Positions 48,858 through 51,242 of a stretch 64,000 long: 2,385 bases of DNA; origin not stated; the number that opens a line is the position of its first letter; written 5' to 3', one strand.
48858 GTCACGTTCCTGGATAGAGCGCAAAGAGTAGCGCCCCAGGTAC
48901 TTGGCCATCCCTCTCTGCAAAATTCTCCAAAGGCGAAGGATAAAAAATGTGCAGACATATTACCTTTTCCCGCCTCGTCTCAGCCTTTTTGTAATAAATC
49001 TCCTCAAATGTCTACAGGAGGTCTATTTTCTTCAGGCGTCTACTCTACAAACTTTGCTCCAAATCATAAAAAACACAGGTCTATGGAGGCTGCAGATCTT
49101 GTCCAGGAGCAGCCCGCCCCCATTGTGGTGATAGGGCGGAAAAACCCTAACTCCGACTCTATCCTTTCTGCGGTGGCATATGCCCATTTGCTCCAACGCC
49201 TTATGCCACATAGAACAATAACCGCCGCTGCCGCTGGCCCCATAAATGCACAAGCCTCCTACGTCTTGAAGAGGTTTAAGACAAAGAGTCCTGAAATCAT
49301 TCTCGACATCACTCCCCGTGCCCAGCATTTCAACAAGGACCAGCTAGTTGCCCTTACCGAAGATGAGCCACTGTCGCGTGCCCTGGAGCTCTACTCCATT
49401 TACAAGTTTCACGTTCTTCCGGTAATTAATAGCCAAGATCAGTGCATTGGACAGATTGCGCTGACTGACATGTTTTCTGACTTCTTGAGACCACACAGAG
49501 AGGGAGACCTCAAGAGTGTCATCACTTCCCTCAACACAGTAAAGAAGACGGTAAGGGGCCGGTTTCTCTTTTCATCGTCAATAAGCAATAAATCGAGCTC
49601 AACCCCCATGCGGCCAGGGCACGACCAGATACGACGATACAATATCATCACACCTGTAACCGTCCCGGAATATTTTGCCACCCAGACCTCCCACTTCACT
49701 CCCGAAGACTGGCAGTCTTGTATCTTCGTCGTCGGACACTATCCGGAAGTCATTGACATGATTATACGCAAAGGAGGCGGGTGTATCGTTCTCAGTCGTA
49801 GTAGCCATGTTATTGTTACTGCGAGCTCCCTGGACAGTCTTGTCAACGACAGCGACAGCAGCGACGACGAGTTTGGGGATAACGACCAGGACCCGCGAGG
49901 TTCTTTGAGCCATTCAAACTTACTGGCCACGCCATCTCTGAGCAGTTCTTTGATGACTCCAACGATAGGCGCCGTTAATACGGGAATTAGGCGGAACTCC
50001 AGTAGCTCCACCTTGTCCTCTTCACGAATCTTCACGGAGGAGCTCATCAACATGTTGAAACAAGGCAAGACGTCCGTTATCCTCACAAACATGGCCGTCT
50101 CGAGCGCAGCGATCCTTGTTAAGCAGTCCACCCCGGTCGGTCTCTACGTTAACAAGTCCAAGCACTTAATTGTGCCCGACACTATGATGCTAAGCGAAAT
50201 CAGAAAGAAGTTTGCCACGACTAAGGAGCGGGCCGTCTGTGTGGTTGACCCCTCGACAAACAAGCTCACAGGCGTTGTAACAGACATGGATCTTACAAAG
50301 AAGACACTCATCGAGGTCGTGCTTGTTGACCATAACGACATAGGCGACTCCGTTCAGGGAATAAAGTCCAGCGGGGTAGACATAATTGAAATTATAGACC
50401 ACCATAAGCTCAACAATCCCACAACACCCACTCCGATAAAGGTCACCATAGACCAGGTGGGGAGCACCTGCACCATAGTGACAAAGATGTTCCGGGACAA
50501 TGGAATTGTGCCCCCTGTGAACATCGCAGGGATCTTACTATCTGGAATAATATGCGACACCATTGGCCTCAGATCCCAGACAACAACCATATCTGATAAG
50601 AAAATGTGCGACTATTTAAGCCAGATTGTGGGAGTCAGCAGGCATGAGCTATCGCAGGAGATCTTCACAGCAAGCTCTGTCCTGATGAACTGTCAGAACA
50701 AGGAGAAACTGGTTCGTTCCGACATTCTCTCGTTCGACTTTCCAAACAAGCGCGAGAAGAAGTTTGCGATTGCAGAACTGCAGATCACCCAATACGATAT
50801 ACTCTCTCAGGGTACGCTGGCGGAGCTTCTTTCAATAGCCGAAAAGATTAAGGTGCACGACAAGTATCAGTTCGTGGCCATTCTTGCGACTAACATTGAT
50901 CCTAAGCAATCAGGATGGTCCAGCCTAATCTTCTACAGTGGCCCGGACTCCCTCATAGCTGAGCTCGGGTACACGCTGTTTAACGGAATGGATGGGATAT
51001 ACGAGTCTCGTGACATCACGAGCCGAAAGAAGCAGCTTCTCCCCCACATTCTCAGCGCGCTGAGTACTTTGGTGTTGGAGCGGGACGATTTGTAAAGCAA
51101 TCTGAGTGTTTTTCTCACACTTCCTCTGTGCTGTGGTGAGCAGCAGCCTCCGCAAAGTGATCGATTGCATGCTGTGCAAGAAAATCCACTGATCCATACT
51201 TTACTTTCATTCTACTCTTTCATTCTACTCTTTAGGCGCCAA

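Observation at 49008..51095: Bacterial-type CBS-DHH-DHHA2 (family II) pyrophosphatase in a eukaryotic chromosome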

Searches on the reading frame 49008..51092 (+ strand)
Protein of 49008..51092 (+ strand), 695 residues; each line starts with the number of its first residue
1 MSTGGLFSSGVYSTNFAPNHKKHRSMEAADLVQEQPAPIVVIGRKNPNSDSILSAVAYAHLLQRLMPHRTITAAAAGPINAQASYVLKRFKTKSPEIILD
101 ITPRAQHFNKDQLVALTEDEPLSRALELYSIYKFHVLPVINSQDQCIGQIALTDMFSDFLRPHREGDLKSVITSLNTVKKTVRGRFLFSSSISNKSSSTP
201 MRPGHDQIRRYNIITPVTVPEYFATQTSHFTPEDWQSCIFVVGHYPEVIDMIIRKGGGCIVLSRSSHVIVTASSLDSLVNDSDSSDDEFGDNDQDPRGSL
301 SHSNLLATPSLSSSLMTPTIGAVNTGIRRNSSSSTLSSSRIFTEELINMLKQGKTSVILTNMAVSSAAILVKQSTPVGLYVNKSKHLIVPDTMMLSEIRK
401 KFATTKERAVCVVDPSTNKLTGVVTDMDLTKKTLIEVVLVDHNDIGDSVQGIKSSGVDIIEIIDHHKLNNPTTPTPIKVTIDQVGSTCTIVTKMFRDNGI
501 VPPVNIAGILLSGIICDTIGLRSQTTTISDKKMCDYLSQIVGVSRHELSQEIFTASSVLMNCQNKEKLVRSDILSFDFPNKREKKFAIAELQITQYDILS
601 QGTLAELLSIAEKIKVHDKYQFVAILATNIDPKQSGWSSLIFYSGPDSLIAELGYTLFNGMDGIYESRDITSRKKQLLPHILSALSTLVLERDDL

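Call 3: search_protein_families(library=pfam, proteins=[window:49008-51092:+], max_evalue=1)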
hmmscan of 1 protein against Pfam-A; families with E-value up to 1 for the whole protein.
window:49008-51092:+ (695 aa): 5 families
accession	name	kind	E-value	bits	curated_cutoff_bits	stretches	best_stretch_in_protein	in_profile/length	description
PF01368.27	DHH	-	2.8e-15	57.2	28.1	1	39-514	2-125/125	DHH family, N-terminal domain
PF00571.33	CBS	-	1.2e-10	42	24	2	111-156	7-52/57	CBS domain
PF02833.19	DHHA2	-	1.4e-06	29.1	27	1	551-683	2-125/126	DHHA2 domain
PF13344.12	Hydrolase_6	-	0.076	13.5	27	1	346-411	22-85/101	Haloacid dehalogenase-like hydrolase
PF25082.1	GIPC1_GH2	-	0.19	12.5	27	1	524-580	21-78/91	GIPC1-3 GH2 domain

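Call 4: search_protein_families(library=ncbifam, proteins=[window:49008-51092:+], max_evalue=1)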
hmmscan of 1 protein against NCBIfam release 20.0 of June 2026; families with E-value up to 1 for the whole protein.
window:49008-51092:+ (695 aa): 19 families
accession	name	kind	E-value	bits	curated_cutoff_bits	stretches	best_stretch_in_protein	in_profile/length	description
NF011445.0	PRK14869.2-1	equivalog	2.2e-90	303.6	483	2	343-686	217-546/548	putative manganese-dependent inorganic diphosphatase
NF011443.0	PRK14869.1-5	equivalog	1.6e-87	294.2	335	2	326-686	198-545/546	putative manganese-dependent inorganic diphosphatase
NF011446.0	PRK14869.2-2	equivalog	8.5e-84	282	601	2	343-689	229-561/576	putative manganese-dependent inorganic diphosphatase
NF011442.0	PRK14869.1-4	equivalog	8.6e-79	265.4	400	2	342-686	214-540/543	putative manganese-dependent inorganic diphosphatase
NF011440.0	PRK14869.1-2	equivalog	1.6e-75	254.8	746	2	338-687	204-539/541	putative manganese-dependent inorganic diphosphatase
NF011448.0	PRK14869.2-4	equivalog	5e-75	252.9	562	2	322-687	213-562/563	putative manganese-dependent inorganic diphosphatase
NF011441.0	PRK14869.1-3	equivalog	6.4e-74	249.5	753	2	329-687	200-545/548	putative manganese-dependent inorganic diphosphatase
NF011449.0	PRK14869.2-5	equivalog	1.1e-67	229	411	2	383-686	155-446/451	putative manganese-dependent inorganic diphosphatase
NF011447.0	PRK14869.2-3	equivalog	1.4e-65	221.9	522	2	343-684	213-539/540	putative manganese-dependent inorganic diphosphatase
NF003877.0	PRK05427.1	equivalog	7.9e-57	193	283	2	435-685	68-306/308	manganese-dependent inorganic pyrophosphatase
NF011444.0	PRK14869.1-6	equivalog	1.4e-48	165.8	1105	2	339-685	210-544/547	putative manganese-dependent inorganic diphosphatase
NF041569.1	A-tRNAntase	equivalog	5.3e-07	28.3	1440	1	425-538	58-170/880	A-adding tRNA nucleotidyltransferase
NF053863.1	DS11_antiphage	equivalog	0.00025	20.2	260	1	110-174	82-146/305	CBS domain-containing anti-phage protein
NF010736.0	PRK14138.1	equivalog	0.00068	18.9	395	1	344-444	2-99/244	NAD-dependent deacetylase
TIGR01302.1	IMP_dehydrog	equivalog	0.00088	18.2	481.5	1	347-440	52-150/450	IMP dehydrogenase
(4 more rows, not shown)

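Call 5: search_solved_structures(query=window:49008-51092:+, max_evalue=0.01, show_alignments=3)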
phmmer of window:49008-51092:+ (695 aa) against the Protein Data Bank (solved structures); distinct sequences matched with E-value up to 0.01: 11.
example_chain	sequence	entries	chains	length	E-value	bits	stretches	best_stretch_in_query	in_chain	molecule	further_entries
2enx_A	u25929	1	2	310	2.1e-31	112.5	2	436-683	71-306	Manganese-dependent inorganic pyrophosphatase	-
1i74_A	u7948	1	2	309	3.2e-31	111.9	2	436-683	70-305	PROBABLE MANGANESE-DEPENDENT INORGANIC PYROPHOSPHATASE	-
1wpp_A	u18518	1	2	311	2.1e-30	109.2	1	436-683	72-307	Probable manganese-dependent inorganic pyrophosphatase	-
1k23_A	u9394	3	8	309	1e-28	103.6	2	436-685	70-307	Manganese-dependent inorganic pyrophosphatase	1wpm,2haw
1k20_A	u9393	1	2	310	2.1e-28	102.6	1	436-683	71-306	Manganese-dependent inorganic pyrophosphatase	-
2iw4_A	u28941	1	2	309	1.4e-27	99.9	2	436-685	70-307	MANGANESE-DEPENDENT INORGANIC PYROPHOSPHATASE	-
9m0m_A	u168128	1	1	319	1.6e-26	96.4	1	437-681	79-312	inorganic diphosphatase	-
6ll7_A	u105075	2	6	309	5.3e-26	94.7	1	436-684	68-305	Inorganic pyrophosphatase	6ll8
2eb0_A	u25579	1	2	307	5.8e-26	94.5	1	436-681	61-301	Manganese-dependent inorganic pyrophosphatase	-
1wpn_A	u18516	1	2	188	5.1e-25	91.4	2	436-550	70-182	Manganese-dependent inorganic pyrophosphatase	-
4rpa_A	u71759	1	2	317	5.3e-24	88.1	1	436-688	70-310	Probable manganese-dependent inorganic pyrophosphatase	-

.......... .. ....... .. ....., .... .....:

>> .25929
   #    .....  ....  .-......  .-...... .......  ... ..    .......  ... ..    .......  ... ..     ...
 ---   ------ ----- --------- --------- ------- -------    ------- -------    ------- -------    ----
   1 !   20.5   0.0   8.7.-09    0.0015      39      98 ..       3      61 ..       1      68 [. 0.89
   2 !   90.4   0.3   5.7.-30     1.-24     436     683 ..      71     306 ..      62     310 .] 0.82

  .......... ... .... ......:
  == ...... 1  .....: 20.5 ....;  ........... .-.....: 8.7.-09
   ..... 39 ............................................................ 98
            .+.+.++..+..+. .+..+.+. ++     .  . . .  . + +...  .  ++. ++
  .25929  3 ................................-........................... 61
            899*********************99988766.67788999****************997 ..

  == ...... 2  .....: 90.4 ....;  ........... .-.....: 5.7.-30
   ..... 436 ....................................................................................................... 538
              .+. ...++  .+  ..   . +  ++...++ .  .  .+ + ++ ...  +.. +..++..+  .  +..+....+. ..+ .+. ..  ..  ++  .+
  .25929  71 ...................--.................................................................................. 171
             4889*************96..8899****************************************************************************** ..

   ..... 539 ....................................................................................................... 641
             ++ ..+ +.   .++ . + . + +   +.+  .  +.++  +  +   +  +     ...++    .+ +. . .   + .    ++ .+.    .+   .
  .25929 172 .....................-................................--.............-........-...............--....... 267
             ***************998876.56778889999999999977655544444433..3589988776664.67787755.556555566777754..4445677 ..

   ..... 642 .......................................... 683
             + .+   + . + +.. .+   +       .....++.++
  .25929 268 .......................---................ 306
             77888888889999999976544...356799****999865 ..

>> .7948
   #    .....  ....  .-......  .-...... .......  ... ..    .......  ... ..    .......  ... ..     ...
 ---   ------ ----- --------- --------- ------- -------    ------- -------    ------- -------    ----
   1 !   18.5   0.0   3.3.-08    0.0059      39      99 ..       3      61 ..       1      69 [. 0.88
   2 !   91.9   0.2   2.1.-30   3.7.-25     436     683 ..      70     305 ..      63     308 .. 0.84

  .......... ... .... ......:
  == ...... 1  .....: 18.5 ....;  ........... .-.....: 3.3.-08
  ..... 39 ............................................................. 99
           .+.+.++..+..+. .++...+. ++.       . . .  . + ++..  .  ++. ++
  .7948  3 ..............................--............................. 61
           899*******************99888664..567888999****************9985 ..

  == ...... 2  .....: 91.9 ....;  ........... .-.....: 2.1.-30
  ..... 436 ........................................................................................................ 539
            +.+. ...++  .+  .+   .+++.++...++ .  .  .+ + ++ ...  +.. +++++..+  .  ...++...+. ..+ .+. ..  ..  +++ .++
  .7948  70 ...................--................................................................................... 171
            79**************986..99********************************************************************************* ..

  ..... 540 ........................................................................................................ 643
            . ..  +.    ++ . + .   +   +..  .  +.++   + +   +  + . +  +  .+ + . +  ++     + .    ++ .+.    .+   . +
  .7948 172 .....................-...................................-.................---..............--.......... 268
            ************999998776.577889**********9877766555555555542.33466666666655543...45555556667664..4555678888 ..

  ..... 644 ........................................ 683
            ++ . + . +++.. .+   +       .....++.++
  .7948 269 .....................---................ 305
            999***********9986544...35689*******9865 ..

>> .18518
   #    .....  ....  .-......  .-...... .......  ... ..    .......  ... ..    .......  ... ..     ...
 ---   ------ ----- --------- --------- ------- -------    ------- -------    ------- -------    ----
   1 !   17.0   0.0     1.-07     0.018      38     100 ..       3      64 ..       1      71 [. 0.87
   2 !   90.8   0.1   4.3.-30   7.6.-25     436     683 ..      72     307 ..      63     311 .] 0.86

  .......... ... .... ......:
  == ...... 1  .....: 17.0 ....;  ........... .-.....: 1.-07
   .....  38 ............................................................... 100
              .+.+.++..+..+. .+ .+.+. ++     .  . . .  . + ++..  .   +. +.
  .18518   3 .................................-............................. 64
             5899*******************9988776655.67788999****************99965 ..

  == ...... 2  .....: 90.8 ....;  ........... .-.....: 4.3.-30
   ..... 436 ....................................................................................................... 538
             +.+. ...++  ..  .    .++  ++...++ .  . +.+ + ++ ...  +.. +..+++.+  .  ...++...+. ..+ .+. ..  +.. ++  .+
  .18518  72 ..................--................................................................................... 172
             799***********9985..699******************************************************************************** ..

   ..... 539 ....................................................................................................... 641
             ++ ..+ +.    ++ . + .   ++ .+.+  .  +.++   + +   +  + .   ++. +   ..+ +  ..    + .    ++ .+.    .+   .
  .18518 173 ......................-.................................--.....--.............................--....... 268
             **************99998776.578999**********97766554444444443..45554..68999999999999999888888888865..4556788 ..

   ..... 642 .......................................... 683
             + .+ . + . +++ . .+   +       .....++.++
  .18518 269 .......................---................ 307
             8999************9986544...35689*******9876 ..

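Call 6: find_homologous_proteins(query=window:49008-51092:+, max_evalue=0.00001)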
Query window:49008-51092:+ (695 aa): 66 proteins with E <= 0.00001 among 8000 candidates.
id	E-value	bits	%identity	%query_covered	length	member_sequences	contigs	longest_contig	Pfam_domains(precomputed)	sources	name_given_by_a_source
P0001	0.0e+0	1531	100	100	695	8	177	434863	PF01368.28,PF00571.34,PF02833.20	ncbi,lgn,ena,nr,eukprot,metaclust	ncbi:Manganese-dependent inorganic pyrophosphatase [Giardia duodenalis]|nr:Manganese-dependent inorg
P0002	0.0e+0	1333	90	96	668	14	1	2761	PF01368.28,PF00571.34,PF02833.20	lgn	-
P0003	0.0e+0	1268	85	96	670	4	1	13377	PF01368.28,PF00571.34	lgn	-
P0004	0.0e+0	1249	84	96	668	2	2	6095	PF01368.28,PF00571.34,PF02833.20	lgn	-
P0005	1.8e-209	716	49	95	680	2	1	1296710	PF01368.28,PF00571.34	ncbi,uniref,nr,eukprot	ncbi:putative Manganese-dependent inorganic pyrophosphatase [Giardia muris]|uniref:Putative Manganes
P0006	2.8e-148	514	42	51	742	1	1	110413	PF01368.28,PF00571.34,PF02833.20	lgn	-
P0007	3.7e-133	464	38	93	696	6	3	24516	PF01368.28,PF00571.34,PF02833.20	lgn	-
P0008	4.7e-126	440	36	93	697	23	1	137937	PF01368.28,PF00571.34,PF02833.20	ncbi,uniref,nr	ncbi:Manganese-dependent inorganic pyrophosphatase/ putative DHHA2 domain protein [Giardia duodenali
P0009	1.5e-69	254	34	53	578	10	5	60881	PF01368.28,PF07085.18,PF00571.34,PF02833.20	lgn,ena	-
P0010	9.4e-62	228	31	53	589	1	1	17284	PF01368.28,PF07085.18,PF00571.34,PF02833.20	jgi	jgi:manganese-dependent inorganic pyrophosphatase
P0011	1.1e-60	224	32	50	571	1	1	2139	PF01368.28,PF07085.18,PF00571.34,PF02833.20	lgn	-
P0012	6.3e-60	222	32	53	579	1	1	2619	PF01368.28,PF07085.18,PF00571.34,PF02833.20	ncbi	-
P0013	7.4e-60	221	31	53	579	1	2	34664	PF01368.28,PF07085.18,PF00571.34,PF02833.20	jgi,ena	-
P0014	7.9e-60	221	31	50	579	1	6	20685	PF01368.28,PF07085.18,PF00571.34,PF02833.20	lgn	-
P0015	7.6e-59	218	30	53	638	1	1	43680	PF01368.28,PF07085.18,PF00571.34,PF02833.20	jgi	jgi:manganese-dependent inorganic pyrophosphatase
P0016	3.0e-58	216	31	53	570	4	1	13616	PF01368.28,PF07085.18,PF00571.34,PF02833.20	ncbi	-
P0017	5.4e-58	215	32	53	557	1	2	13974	PF01368.28,PF07085.18,PF00571.34,PF02833.20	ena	-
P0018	8.3e-58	215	30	53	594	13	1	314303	PF01368.28,PF07085.18,PF00571.34,PF02833.20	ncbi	-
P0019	9.1e-58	215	34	43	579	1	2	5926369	PF01368.28,PF07085.18,PF00571.34,PF02833.20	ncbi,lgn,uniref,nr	ncbi:putative manganese-dependent inorganic diphosphatase [Synoicihabitans lomoniglobus]|uniref:inor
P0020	1.7e-57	214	31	53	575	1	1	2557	PF01368.28,PF07085.18,PF00571.34,PF02833.20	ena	-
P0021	2.4e-57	213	30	50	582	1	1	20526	PF01368.28,PF07085.18,PF00571.34,PF02833.20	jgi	jgi:manganese-dependent inorganic pyrophosphatase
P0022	2.8e-57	213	29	49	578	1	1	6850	PF01368.28,PF07085.18,PF00571.34,PF02833.20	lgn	-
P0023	4.3e-57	212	30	53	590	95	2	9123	PF01368.28,PF07085.18,PF00571.34,PF02833.20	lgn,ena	-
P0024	6.3e-57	212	31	50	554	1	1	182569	PF01368.28,PF07085.18,PF00571.34,PF02833.20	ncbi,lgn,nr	ncbi:MAG: putative manganese-dependent inorganic diphosphatase [Opitutales bacterium]|nr:putative ma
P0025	6.7e-56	208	31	49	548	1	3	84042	PF01368.28,PF07085.18,PF00571.34,PF02833.20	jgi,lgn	-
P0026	8.1e-56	208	30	49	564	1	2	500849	PF01368.28,PF07085.18,PF00571.34,PF02833.20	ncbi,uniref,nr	ncbi:putative manganese-dependent inorganic diphosphatase [Pelagicoccus mobilis]|uniref:inorganic di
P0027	2.4e-55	207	30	53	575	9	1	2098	PF01368.28,PF07085.18,PF00571.34,PF02833.20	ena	-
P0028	4.3e-55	206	30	50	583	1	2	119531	PF01368.28,PF07085.18,PF00571.34,PF02833.20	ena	-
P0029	1.5e-54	204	31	46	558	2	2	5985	PF01368.28,PF07085.18,PF00571.34,PF02833.20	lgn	-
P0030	4.2e-53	199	28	53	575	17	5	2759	PF01368.28,PF07085.18,PF00571.34,PF02833.20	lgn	-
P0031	1.3e-52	198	29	49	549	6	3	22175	PF01368.28,PF07085.18,PF00571.34,PF02833.20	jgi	jgi:manganese-dependent inorganic pyrophosphatase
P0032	1.8e-52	197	32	52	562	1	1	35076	PF01368.28,PF07085.18,PF00571.34,PF02833.20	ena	-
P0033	1.4e-51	194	31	42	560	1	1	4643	PF01368.28,PF07085.18,PF00571.34,PF02833.20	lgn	-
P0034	4.7e-49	186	28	50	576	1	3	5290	PF01368.28,PF07085.18,PF00571.34,PF02833.20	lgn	-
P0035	2.5e-48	183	30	49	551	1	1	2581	PF01368.28,PF07085.18,PF00571.34,PF02833.20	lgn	-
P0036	7.0e-43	165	31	53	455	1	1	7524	PF01368.28,PF07085.18,PF00571.34,PF02833.20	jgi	jgi:manganese-dependent inorganic pyrophosphatase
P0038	5.6e-42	162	26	54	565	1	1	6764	PF01368.28,PF07085.18,PF00571.34,PF02833.20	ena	-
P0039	1.5e-41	161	37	27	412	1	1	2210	PF01368.28,PF07085.18,PF00571.34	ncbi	-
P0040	4.0e-41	160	28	54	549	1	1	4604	PF01368.28,PF07085.18,PF00571.34,PF02833.20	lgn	-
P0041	9.0e-41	158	24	93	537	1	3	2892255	PF01368.28,PF07085.18,PF00571.34,PF02833.20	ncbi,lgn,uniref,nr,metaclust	ncbi:Inorganic diphosphatase [Desulfotomaculum nigrificans CO-1-SRB]|uniref:inorganic diphosphatase 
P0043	1.2e-40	158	29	47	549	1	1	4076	PF01368.28,PF07085.18,PF00571.34,PF02833.20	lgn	-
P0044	3.4e-40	156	30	42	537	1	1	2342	PF01368.28,PF07085.18,PF00571.34,PF02833.20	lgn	-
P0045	7.7e-38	149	30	50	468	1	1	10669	PF01368.28,PF07085.18,PF02833.20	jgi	-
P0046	1.4e-37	148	32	42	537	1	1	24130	PF01368.28,PF07085.18,PF00571.34,PF02833.20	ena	-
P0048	2.3e-36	144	34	38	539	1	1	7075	PF01368.28,PF07085.18,PF00571.34,PF02833.20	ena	-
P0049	2.5e-36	144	33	38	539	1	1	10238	PF01368.28,PF07085.18,PF00571.34,PF02833.20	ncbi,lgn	-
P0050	8.4e-36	142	29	51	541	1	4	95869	PF01368.28,PF07085.18,PF00571.34,PF02833.20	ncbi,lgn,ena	-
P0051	9.3e-36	142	29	51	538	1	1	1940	PF01368.28,PF07085.18,PF00571.34,PF02833.20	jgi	-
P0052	1.2e-35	141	29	48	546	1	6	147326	PF01368.28,PF07085.18,PF00571.34,PF02833.20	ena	-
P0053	1.8e-35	141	33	38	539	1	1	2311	PF01368.28,PF07085.18,PF00571.34,PF02833.20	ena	-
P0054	1.9e-35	141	31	48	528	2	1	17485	PF01368.28,PF07085.18,PF00571.34,PF02833.20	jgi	jgi:manganese-dependent inorganic pyrophosphatase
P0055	2.2e-35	141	33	40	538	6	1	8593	PF01368.28,PF07085.18,PF00571.34,PF02833.20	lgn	-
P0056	3.7e-35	140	29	47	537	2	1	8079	PF01368.28,PF07085.18,PF00571.34,PF02833.20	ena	-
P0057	4.0e-35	140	28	42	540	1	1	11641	PF01368.28,PF07085.18,PF00571.34,PF02833.20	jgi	jgi:manganese-dependent inorganic pyrophosphatase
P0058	1.6e-34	138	35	38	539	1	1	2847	PF01368.28,PF07085.18,PF00571.34,PF02833.20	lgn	-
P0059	1.6e-34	138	35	38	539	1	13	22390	PF01368.28,PF07085.18,PF00571.34,PF02833.20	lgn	-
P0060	4.6e-34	136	33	39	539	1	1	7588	PF01368.28,PF07085.18,PF00571.34,PF02833.20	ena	-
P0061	9.4e-34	135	33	38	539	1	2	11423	PF01368.28,PF07085.18,PF00571.34,PF02833.20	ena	-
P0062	1.9e-33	134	30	48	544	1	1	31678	PF01368.28,PF07085.18,PF00571.34,PF02833.20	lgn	-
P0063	3.2e-32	130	34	38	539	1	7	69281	PF01368.28,PF07085.18,PF00571.34,PF02833.20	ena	-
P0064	3.2e-31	127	35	22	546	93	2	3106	PF01368.28,PF07085.18,PF00571.34,PF02833.20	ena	-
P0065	2.1e-30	124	35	22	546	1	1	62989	PF01368.28,PF07085.18,PF00571.34,PF02833.20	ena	-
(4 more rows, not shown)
